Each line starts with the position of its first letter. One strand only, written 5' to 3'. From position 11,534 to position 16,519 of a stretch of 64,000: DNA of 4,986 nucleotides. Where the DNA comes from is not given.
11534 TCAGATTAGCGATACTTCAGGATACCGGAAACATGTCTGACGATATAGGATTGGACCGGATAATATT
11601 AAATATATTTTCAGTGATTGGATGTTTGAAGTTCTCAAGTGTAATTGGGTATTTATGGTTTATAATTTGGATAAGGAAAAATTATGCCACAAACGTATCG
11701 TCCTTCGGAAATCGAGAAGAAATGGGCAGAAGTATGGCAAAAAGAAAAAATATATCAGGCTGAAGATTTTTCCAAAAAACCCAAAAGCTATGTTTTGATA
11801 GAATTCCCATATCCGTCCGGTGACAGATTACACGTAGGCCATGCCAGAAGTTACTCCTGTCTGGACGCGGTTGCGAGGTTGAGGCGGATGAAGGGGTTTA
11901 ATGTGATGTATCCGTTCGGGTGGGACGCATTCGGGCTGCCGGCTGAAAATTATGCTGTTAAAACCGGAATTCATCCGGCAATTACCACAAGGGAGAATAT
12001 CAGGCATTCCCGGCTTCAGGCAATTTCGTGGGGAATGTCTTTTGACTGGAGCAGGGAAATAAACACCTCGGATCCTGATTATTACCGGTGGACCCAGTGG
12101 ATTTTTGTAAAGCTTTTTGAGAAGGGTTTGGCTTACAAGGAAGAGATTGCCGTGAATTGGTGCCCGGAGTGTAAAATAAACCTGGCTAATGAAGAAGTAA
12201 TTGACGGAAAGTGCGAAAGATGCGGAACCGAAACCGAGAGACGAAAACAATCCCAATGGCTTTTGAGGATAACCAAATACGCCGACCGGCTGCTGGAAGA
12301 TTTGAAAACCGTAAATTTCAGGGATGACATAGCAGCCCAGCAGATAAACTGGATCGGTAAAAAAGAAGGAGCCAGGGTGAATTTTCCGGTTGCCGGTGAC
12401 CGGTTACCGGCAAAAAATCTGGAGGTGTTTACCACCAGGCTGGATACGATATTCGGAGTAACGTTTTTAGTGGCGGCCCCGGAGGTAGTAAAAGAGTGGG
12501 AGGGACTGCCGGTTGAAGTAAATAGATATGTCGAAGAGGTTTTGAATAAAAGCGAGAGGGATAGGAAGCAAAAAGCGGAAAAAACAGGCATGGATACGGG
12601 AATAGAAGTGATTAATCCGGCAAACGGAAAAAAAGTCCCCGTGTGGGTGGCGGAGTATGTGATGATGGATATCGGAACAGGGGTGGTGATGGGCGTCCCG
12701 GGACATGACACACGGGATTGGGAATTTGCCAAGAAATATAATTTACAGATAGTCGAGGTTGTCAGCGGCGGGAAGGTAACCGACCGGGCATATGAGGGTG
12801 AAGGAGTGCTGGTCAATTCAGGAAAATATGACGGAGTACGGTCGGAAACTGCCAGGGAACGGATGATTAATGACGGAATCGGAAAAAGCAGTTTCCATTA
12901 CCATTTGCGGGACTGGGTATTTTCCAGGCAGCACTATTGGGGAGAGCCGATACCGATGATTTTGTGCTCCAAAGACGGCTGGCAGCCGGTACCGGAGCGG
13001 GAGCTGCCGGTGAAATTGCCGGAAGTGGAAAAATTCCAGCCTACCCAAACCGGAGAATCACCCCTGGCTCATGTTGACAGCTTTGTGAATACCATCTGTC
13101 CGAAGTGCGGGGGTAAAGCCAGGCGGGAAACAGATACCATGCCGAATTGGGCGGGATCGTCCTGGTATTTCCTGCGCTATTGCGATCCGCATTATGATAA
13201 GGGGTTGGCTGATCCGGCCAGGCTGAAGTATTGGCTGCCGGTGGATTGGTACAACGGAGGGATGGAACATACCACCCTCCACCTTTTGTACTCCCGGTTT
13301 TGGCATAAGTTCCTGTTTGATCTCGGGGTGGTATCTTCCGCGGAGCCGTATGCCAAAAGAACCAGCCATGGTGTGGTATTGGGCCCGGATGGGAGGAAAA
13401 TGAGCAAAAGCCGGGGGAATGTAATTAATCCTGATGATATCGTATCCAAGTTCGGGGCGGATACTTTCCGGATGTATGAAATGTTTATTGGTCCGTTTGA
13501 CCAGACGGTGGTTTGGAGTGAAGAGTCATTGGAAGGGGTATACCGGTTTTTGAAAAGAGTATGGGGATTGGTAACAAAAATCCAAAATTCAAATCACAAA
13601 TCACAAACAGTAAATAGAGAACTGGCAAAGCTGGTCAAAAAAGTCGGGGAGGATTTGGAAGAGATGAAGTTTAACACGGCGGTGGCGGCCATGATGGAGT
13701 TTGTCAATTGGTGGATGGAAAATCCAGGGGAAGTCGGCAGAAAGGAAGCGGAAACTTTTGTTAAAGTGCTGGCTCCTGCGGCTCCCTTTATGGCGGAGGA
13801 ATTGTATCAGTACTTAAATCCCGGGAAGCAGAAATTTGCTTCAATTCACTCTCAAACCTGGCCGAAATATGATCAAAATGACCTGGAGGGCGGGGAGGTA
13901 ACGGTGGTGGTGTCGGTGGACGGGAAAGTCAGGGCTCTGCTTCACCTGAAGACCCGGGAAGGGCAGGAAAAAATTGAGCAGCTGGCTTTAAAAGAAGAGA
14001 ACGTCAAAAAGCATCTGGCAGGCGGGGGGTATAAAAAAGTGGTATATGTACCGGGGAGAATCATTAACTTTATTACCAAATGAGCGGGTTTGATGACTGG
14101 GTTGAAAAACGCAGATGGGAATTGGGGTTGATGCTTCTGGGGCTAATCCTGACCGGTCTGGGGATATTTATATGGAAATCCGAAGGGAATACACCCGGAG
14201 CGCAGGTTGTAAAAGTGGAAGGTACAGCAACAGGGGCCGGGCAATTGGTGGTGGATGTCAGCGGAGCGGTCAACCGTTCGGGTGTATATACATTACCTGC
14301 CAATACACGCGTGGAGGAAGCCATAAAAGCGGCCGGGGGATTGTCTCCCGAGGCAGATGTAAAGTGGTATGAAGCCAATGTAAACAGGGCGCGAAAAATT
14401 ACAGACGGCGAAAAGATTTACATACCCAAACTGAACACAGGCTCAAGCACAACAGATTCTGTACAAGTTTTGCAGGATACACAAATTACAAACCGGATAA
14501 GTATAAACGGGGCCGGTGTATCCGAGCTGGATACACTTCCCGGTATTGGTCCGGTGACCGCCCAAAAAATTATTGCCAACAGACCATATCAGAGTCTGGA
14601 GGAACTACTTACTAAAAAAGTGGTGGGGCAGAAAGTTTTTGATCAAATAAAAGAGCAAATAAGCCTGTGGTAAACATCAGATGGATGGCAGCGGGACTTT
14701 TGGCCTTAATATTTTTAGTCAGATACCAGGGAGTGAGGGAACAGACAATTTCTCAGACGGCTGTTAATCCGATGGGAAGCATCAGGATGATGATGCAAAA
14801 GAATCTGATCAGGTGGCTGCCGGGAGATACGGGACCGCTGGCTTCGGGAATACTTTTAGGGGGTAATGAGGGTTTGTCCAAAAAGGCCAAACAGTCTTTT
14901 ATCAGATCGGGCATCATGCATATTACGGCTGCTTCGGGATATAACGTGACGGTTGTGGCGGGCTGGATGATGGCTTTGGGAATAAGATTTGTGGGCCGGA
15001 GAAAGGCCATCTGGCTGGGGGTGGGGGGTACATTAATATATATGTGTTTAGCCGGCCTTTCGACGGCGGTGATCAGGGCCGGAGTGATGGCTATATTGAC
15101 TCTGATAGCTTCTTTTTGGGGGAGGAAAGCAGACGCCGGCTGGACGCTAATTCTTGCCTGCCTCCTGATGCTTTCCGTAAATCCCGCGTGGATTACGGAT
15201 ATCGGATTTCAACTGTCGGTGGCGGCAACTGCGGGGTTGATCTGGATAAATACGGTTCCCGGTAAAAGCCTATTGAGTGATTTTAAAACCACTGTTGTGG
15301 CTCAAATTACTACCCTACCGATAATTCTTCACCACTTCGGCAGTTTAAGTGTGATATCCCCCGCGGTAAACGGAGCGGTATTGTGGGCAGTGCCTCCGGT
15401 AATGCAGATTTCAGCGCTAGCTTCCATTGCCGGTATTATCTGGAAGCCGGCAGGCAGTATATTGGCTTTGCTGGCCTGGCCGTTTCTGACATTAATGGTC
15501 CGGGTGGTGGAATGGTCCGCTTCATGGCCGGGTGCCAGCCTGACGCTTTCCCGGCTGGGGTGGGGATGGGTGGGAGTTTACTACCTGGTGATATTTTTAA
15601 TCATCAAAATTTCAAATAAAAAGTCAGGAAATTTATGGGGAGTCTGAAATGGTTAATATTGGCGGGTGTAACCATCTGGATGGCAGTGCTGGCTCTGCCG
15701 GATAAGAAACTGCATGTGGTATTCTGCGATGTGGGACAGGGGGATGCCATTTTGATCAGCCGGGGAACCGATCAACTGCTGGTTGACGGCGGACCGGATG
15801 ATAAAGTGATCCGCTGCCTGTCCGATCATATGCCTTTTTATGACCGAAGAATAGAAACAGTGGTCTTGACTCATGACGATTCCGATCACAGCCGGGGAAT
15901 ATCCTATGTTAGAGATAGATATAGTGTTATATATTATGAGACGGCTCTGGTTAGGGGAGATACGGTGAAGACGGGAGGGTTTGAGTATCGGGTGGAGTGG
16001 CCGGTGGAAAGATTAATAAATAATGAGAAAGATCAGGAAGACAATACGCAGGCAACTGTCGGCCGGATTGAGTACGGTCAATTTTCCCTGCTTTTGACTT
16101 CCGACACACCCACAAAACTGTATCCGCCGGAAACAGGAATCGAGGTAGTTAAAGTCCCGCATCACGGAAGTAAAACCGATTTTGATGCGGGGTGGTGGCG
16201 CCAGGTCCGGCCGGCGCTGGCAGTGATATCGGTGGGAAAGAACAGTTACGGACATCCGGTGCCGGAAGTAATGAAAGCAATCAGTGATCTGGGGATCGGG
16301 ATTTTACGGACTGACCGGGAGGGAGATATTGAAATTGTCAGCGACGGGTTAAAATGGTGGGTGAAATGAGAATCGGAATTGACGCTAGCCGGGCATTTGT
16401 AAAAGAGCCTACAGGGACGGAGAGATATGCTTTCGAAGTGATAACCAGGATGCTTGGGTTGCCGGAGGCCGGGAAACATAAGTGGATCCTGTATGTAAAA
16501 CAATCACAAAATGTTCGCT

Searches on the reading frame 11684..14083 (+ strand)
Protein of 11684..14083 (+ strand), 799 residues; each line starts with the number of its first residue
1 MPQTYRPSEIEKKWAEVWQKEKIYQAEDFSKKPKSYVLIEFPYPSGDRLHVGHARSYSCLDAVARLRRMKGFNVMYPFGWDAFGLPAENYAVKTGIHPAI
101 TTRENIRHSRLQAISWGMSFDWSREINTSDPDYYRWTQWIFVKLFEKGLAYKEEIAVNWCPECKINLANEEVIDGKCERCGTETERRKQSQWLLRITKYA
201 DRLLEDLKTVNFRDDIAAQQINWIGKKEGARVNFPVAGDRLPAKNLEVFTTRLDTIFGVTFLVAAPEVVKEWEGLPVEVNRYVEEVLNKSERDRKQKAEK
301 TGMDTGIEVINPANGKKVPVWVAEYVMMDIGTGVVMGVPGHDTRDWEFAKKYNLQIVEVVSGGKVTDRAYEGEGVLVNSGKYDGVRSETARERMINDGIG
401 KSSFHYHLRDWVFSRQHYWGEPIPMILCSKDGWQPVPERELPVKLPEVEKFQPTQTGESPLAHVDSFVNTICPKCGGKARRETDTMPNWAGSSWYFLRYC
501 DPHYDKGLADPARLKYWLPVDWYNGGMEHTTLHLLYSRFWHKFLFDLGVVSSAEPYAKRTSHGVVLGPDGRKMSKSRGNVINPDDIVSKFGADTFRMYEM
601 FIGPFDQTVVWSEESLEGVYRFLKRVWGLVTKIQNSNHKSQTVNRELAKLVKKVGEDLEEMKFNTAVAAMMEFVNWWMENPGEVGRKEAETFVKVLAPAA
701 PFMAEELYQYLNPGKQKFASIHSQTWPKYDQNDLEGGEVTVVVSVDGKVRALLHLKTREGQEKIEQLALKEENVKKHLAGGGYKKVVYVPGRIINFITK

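Call 12: search_protein_families(library=pfam, proteins=[window:11684-14083:+], max_evalue=0.001)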
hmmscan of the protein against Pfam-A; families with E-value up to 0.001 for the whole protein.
window:11684-14083:+ (799 aa): 6 families
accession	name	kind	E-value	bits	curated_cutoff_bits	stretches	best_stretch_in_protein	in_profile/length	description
PF13603.12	tRNA-synt_1_2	-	7.6e-57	192.2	25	1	222-396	2-182/185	Leucyl-tRNA synthetase, editing domain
PF00133.28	tRNA-synt_1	-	4e-50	171.2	22.7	2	14-222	2-223/414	tRNA synthetases class I (I, L, M and V)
PF09334.17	tRNA-synt_1g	-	1.7e-29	103.2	20.1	2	39-190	5-152/391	tRNA synthetases class I (M)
PF08264.19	Anticodon_1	-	1.1e-17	64.8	25.1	1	643-760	4-143/148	Anticodon-binding domain of tRNA ligase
PF01406.26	tRNA-synt_1e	-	8.2e-07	29.1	27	0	555-618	236-298/301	tRNA synthetases class I (C) catalytic domain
PF00750.26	tRNA-synt_1d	-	0.0007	19.1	23.3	0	32-75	17-61/349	tRNA synthetases class I (R), catalytic domain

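Call 86: find_homologous_proteins(query=window:11684-14083:+, max_evalue=1e-100)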
Query window:11684-14083:+ (799 aa): 8000 proteins with E <= 1e-100 among 8000 candidates; the best 120 are listed.
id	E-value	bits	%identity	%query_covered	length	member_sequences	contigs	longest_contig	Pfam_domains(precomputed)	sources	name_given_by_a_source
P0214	0.0e+0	1892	100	100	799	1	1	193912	PF09334.18,PF01406.26,PF08264.20,PF13603.13,PF00133.29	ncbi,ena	-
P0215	0.0e+0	1304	68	99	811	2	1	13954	PF09334.18,PF01406.26,PF08264.20,PF13603.13,PF00133.29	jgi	-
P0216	0.0e+0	1303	68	99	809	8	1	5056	PF09334.18,PF01406.26,PF08264.20,PF13603.13,PF00133.29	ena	-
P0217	0.0e+0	1298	69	99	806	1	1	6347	PF09334.18,PF08264.20,PF13603.13,PF00133.29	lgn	-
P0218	0.0e+0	1294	68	100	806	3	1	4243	PF09334.18,PF01406.26,PF08264.20,PF13603.13,PF00133.29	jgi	jgi:leucyl-tRNA synthetase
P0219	0.0e+0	1278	67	100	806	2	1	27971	PF09334.18,PF01406.26,PF08264.20,PF13603.13,PF00133.29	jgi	jgi:leucyl-tRNA synthetase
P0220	0.0e+0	1266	68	100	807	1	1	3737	PF09334.18,PF01406.26,PF08264.20,PF13603.13,PF00133.29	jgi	jgi:leucyl-tRNA synthetase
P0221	0.0e+0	1256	66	99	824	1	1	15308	PF09334.18,PF01406.26,PF08264.20,PF13603.13,PF00133.29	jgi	jgi:leucyl-tRNA synthetase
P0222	0.0e+0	1256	66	99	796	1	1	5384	PF09334.18,PF01406.26,PF08264.20,PF13603.13,PF00133.29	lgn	-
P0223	0.0e+0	1249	66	99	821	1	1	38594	PF09334.18,PF01406.26,PF08264.20,PF13603.13,PF00133.29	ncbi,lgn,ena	-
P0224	0.0e+0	1242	67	100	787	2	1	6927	PF09334.18,PF01406.26,PF08264.20,PF13603.13,PF00133.29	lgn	-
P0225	0.0e+0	1234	64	99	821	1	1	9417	PF09334.18,PF01406.26,PF08264.20,PF13603.13,PF00133.29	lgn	-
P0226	0.0e+0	1230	66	100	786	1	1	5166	PF09334.18,PF08264.20,PF13603.13,PF00133.29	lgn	-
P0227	0.0e+0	1228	65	99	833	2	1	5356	PF09334.18,PF08264.20,PF13603.13,PF00133.29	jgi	-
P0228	0.0e+0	1224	64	99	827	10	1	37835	PF09334.18,PF01406.26,PF08264.20,PF13603.13,PF00133.29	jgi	-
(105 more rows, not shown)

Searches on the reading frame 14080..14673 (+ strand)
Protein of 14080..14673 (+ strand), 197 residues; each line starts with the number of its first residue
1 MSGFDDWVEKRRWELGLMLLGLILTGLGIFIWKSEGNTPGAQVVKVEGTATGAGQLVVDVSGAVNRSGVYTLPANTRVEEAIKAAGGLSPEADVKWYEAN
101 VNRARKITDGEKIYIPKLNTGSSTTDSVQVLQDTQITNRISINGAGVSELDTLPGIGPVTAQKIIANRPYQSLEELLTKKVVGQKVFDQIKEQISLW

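Call 12: search_protein_families(library=pfam, proteins=[window:14080-14673:+], max_evalue=0.001)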
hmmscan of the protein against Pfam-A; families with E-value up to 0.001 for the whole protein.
window:14080-14673:+ (197 aa): 6 families
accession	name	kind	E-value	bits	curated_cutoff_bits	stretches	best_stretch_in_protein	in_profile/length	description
PF12836.13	HHH_3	-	5.1e-14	52.6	27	1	138-194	4-64/65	Helix-hairpin-helix motif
PF10531.15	SLBB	-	3.6e-12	46.4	27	1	57-115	1-54/55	SLBB domain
PF06514.17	PsbU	-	6.6e-06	26.5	24.5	1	134-178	9-53/93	Photosystem II 12 kDa extrinsic protein (PsbU)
PF00633.29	HHH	-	1.3e-05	25.3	24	1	145-166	8-29/30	Helix-hairpin-helix motif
PF22461.2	SLBB_2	-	3.3e-05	24.3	27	1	58-104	3-49/79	SLBB domain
PF14520.12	HHH_5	-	0.00018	22.3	27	1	148-179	2-32/57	Helix-hairpin-helix domain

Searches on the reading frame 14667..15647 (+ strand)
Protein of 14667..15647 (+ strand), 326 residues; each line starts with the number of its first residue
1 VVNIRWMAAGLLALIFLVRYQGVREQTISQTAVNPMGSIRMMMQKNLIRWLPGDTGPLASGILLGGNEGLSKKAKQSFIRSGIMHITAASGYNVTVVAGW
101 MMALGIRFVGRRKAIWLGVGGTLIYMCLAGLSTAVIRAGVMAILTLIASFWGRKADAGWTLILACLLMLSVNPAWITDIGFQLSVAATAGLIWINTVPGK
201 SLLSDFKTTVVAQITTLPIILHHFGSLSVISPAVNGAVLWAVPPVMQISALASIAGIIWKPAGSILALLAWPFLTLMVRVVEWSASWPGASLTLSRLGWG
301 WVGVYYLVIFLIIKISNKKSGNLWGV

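Call 12: search_protein_families(library=pfam, proteins=[window:14667-15647:+], max_evalue=0.001)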
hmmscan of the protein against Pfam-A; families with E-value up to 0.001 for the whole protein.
window:14667-15647:+ (326 aa): 1 family
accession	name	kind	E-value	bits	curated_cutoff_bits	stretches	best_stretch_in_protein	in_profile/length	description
PF03772.21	Competence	-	2.2e-49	168.7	23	1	63-314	2-265/270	Competence protein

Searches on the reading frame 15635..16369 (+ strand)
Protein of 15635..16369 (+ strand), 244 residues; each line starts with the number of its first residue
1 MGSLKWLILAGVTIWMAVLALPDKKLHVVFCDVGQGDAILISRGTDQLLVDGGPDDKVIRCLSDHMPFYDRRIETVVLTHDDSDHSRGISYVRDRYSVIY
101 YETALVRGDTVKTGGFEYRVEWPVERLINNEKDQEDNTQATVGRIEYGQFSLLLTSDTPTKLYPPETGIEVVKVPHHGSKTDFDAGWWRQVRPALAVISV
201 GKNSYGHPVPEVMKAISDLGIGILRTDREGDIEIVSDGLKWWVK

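Call 13: search_protein_families(library=pfam, proteins=[window:15635-16369:+], max_evalue=0.001)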
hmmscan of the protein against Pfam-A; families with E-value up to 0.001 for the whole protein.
window:15635-16369:+ (244 aa): 2 families
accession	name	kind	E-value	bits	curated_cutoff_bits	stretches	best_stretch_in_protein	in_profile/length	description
PF00753.33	Lactamase_B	-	2.5e-06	28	22.7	1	32-122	2-93/196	Metallo-beta-lactamase superfamily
PF12706.13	Lactamase_B_2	-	0.00058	19.9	27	1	48-95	3-54/200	Beta-lactamase superfamily domain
